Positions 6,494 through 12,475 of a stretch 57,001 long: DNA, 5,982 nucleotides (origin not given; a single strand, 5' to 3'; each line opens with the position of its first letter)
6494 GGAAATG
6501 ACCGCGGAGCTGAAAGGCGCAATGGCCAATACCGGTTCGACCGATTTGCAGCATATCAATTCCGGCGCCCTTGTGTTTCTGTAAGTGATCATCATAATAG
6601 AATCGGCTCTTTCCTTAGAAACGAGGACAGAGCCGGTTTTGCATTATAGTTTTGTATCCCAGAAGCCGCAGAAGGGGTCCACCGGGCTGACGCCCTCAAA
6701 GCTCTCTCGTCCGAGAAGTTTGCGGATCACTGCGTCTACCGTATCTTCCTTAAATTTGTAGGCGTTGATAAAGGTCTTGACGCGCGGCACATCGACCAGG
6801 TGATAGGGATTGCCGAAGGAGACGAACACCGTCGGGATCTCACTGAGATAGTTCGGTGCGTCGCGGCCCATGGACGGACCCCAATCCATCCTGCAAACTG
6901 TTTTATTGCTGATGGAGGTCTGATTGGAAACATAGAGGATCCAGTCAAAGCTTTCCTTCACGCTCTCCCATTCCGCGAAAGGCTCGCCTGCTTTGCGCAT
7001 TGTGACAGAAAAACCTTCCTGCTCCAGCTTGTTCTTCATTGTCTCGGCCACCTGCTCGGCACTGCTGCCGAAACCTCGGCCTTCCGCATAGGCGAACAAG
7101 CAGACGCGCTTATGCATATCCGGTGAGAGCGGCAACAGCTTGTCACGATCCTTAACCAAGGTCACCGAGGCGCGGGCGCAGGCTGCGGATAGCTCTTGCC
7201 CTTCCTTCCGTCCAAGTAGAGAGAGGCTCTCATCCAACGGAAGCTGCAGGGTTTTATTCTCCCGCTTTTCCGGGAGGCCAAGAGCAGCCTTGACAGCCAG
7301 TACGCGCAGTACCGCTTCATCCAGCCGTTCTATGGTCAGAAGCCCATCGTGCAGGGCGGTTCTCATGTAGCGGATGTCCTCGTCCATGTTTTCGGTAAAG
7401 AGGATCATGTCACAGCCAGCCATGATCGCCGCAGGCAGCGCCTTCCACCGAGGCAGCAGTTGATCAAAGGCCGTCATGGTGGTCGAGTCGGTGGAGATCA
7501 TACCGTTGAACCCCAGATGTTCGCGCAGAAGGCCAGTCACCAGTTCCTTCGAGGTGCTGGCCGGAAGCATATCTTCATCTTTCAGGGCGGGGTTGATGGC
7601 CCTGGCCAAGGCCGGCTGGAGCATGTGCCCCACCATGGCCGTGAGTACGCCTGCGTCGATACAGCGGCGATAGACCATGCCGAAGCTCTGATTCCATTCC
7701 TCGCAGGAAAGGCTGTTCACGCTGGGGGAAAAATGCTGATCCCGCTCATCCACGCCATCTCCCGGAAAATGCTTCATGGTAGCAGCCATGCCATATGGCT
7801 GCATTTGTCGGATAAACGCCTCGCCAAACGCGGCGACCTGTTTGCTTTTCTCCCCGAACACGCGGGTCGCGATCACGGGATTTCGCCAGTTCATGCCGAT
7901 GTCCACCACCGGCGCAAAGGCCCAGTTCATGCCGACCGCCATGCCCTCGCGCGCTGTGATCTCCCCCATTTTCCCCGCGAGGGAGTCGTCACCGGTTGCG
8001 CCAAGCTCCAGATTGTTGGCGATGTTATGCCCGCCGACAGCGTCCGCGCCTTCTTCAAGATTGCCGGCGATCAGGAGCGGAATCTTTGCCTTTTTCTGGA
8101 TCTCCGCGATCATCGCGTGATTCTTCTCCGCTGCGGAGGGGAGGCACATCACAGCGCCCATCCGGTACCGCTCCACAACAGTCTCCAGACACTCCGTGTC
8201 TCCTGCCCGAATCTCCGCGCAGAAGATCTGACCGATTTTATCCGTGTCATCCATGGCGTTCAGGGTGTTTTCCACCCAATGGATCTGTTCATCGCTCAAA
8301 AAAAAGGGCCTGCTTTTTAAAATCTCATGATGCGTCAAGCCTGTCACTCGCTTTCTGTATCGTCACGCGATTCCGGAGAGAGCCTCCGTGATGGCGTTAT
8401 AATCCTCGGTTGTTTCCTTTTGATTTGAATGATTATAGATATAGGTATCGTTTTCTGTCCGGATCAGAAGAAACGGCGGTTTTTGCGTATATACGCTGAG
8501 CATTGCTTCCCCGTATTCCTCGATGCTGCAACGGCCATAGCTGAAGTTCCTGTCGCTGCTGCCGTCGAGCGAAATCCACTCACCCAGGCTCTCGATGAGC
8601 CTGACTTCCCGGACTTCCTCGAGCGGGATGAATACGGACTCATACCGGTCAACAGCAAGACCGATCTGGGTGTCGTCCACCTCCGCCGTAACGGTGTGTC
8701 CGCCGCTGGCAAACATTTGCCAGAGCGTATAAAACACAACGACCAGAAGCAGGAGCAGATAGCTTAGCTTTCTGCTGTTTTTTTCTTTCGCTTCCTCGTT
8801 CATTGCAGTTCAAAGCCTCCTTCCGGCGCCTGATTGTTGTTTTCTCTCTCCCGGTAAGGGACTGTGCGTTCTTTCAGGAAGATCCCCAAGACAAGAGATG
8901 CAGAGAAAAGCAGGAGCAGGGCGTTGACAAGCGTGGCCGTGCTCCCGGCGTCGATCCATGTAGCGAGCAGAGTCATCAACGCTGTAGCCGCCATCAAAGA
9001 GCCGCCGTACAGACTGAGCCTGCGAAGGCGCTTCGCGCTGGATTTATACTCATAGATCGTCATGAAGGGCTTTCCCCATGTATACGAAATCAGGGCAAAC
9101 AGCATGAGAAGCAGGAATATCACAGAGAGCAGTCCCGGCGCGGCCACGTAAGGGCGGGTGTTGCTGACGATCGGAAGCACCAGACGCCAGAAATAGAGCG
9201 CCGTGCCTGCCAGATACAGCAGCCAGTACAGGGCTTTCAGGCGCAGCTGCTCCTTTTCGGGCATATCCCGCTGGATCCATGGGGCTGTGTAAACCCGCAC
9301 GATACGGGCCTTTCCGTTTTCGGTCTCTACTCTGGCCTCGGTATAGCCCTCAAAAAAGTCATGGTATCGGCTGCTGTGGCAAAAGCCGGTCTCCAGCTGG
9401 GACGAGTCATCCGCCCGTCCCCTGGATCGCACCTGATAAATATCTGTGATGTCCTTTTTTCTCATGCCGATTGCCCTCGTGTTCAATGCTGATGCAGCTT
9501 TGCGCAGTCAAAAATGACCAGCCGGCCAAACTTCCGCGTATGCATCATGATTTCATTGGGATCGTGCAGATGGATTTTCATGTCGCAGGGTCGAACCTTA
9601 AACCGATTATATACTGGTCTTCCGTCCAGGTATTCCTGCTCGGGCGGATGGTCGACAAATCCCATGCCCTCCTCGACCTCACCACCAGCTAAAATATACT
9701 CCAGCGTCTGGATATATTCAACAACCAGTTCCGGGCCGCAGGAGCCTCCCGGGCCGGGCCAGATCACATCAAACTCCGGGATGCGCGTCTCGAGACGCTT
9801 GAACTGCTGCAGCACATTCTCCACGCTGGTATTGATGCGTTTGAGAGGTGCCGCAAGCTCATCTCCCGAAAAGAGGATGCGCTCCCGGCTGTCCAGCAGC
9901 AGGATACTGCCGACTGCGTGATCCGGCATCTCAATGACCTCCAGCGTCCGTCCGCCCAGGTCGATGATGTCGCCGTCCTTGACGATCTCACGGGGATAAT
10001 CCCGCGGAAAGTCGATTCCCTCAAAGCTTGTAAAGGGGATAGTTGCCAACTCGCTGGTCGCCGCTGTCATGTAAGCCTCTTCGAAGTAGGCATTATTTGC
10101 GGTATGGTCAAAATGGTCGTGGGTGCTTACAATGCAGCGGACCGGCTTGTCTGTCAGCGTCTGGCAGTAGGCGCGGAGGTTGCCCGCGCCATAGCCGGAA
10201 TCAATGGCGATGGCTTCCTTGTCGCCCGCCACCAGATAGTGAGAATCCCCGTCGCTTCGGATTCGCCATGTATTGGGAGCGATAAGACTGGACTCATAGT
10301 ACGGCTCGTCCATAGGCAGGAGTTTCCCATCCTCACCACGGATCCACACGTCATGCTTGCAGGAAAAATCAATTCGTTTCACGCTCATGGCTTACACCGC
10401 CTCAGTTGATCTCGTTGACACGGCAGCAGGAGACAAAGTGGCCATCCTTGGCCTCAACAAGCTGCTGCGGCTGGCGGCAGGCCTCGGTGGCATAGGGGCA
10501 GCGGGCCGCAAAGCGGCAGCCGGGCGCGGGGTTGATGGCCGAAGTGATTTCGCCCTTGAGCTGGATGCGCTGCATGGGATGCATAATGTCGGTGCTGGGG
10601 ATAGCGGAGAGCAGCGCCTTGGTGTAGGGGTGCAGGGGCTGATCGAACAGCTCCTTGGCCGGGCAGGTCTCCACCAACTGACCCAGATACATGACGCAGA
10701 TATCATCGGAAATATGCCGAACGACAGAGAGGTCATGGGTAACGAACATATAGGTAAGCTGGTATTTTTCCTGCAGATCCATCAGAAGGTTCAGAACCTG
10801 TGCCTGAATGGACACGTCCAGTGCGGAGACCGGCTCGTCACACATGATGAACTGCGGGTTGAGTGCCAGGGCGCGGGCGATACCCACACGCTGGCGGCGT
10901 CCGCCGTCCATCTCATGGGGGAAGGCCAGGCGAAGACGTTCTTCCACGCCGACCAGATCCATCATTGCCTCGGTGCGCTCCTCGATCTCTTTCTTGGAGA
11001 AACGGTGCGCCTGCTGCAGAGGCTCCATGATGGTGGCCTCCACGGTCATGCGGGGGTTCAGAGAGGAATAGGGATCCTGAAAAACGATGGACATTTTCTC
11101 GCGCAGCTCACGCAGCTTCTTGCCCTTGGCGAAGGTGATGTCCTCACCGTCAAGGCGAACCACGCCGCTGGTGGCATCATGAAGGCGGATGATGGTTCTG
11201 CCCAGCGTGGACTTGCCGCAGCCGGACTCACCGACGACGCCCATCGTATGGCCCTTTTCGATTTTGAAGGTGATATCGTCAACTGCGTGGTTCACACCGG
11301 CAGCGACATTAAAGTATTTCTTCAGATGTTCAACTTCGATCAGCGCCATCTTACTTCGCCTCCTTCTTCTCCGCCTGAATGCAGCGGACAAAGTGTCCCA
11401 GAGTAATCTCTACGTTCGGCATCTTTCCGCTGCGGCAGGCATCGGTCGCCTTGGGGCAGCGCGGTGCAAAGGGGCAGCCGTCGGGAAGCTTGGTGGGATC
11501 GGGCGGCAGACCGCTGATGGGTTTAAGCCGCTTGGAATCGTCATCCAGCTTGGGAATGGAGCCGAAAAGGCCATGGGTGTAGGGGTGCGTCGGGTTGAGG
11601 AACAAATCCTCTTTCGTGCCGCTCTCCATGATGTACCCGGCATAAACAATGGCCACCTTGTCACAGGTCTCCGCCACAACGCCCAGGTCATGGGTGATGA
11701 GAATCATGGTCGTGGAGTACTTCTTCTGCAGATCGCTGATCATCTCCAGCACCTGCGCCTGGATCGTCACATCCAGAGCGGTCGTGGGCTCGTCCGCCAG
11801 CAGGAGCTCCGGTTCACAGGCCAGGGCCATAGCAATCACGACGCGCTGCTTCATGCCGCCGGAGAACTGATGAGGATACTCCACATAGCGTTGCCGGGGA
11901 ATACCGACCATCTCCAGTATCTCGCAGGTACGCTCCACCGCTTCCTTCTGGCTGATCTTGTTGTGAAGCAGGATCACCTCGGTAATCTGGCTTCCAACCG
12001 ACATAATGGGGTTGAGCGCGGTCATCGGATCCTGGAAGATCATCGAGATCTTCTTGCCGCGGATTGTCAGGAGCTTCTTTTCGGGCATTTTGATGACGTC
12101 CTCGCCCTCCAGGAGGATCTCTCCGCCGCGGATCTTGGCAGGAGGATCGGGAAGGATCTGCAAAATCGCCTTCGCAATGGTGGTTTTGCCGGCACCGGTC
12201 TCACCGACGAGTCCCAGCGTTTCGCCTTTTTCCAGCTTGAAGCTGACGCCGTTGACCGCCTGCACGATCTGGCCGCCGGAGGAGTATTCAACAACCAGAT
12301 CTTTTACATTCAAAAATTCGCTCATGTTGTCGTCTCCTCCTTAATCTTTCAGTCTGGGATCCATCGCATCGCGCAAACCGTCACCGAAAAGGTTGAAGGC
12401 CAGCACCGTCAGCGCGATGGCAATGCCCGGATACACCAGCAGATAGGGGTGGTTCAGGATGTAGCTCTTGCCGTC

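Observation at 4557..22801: Wide-spaced dyad fused to the -35 of at least five promoters, marking a locus-specific regulon with no assigned regulator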

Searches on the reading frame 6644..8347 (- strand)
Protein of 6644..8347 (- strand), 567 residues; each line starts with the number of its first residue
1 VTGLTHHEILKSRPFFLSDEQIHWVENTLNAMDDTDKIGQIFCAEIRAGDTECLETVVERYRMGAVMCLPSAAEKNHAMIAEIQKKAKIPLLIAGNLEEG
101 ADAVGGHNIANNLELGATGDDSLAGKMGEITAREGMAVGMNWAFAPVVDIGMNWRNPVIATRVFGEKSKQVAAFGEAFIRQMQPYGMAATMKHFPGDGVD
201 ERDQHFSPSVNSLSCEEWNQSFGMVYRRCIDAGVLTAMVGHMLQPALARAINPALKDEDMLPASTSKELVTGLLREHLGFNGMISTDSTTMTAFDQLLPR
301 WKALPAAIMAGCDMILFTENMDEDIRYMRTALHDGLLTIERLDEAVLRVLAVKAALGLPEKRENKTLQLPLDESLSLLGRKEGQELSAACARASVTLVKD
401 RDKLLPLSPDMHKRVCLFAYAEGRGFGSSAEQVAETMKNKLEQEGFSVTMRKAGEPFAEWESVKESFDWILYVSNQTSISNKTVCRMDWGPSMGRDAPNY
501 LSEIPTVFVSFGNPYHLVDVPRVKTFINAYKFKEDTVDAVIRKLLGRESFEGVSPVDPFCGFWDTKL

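Call 10: search_protein_families(library=pfam, proteins=[window:6644-8347:-])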
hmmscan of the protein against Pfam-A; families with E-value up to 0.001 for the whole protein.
window:6644-8347:- (567 aa): 1 family
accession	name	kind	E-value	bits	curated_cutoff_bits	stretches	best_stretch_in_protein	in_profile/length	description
PF00933.27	Glyco_hydro_3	-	3.3e-57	194.7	27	1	36-351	4-315/316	Glycosyl hydrolase family 3 N terminal domain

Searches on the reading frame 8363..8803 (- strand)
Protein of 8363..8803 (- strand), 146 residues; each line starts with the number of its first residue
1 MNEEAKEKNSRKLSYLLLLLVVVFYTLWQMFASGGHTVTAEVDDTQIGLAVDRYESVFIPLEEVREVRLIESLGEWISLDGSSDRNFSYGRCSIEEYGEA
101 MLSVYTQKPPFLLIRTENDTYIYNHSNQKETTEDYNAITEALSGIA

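Call 10: search_protein_families(library=pfam, proteins=[window:8363-8803:-])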
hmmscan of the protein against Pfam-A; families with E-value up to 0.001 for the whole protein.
window:8363-8803:- (146 aa): 1 family
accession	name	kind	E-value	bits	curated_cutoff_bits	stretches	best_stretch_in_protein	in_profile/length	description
PF10882.14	bPH_5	-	3.9e-07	30.5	22.5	1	54-132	16-93/100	Bacterial PH domain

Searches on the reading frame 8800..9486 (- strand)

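Call 10: search_protein_families(library=pfam, proteins=[window:8800-9486:-])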
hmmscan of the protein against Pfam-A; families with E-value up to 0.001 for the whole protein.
window:8800-9486:- (228 aa): 0 families

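Call 63: search_protein_families(library=ncbifam, proteins=[window:8800-9486:-], max_evalue=0.001)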
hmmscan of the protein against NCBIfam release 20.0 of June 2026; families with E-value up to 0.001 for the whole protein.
window:8800-9486:- (228 aa): 1 family
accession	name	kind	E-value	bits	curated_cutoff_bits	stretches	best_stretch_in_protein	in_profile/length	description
NF038216.1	ABZJ_00895_fam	subfamily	8.2e-05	22.5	33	0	158-214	5-61/134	ABZJ_00895 family protein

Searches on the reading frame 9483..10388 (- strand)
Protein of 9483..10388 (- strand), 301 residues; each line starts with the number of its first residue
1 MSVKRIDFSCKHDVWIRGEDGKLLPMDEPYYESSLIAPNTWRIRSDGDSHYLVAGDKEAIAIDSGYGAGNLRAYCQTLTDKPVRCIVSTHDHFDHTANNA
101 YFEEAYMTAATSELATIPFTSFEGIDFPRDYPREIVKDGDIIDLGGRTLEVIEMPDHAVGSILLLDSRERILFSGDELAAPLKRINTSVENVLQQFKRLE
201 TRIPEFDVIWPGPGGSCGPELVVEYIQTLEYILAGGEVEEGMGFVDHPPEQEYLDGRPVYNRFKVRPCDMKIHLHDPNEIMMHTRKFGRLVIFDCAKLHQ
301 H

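Call 10: search_protein_families(library=pfam, proteins=[window:9483-10388:-])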
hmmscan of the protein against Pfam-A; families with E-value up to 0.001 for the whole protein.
window:9483-10388:- (301 aa): 2 families
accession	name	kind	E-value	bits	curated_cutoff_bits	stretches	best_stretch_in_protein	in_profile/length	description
PF00753.33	Lactamase_B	-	9.4e-16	58.8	22.7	1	51-180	9-153/196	Metallo-beta-lactamase superfamily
PF19583.5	ODP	-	3.9e-06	27.3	27.2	1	50-198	5-155/194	ODP family beta lactamase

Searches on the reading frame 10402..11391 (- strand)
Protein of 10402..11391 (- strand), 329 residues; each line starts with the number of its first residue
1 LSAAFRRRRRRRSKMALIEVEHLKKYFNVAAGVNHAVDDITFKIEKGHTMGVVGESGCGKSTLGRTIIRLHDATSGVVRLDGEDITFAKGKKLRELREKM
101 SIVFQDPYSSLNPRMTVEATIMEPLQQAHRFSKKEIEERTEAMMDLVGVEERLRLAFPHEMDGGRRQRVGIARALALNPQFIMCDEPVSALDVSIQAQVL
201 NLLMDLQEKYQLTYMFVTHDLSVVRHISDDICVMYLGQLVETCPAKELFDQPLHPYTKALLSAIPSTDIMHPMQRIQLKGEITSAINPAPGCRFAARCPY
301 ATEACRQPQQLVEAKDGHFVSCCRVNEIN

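Call 10: search_protein_families(library=pfam, proteins=[window:10402-11391:-])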
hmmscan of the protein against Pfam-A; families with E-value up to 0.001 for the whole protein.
window:10402-11391:- (329 aa): 5 families
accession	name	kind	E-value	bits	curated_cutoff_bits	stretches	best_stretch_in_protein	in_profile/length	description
PF00005.33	ABC_tran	-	3.9e-30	105.7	25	1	38-188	2-136/137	ABC transporter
PF08352.17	oligo_HPY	-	2.8e-18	66.5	27.1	1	240-305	1-65/65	Oligopeptide/dipeptide transporter, C-terminal region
PF02463.25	SMC_N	-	0.00011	22.1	40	1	38-224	16-202/220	RecF/RecN/SMC N terminal domain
PF13304.12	AAA_21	-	0.00019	22.1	27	0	175-224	252-303/304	AAA domain, putative AbiEii toxin, Type IV TA system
PF13401.12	AAA_22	-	0.00044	21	27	0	52-129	10-83/130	AAA domain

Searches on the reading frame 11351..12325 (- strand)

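Call 10: search_protein_families(library=pfam, proteins=[window:11351-12325:-])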
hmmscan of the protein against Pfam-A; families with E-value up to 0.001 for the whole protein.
window:11351-12325:- (324 aa): 5 families
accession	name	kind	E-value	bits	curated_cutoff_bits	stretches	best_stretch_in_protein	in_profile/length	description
PF00005.33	ABC_tran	-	5e-31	108.6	25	1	24-182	1-137/137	ABC transporter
PF08352.17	oligo_HPY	-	4.5e-22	78.7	27.1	1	233-297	1-65/65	Oligopeptide/dipeptide transporter, C-terminal region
PF13304.12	AAA_21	-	1.8e-07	32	27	1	147-217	231-303/304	AAA domain, putative AbiEii toxin, Type IV TA system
PF02463.25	SMC_N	-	7e-07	29.3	40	1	38-227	28-211/220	RecF/RecN/SMC N terminal domain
PF00004.35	AAA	-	0.00074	20.4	21.2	0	39-71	3-35/131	ATPase family associated with various cellular activities (AAA)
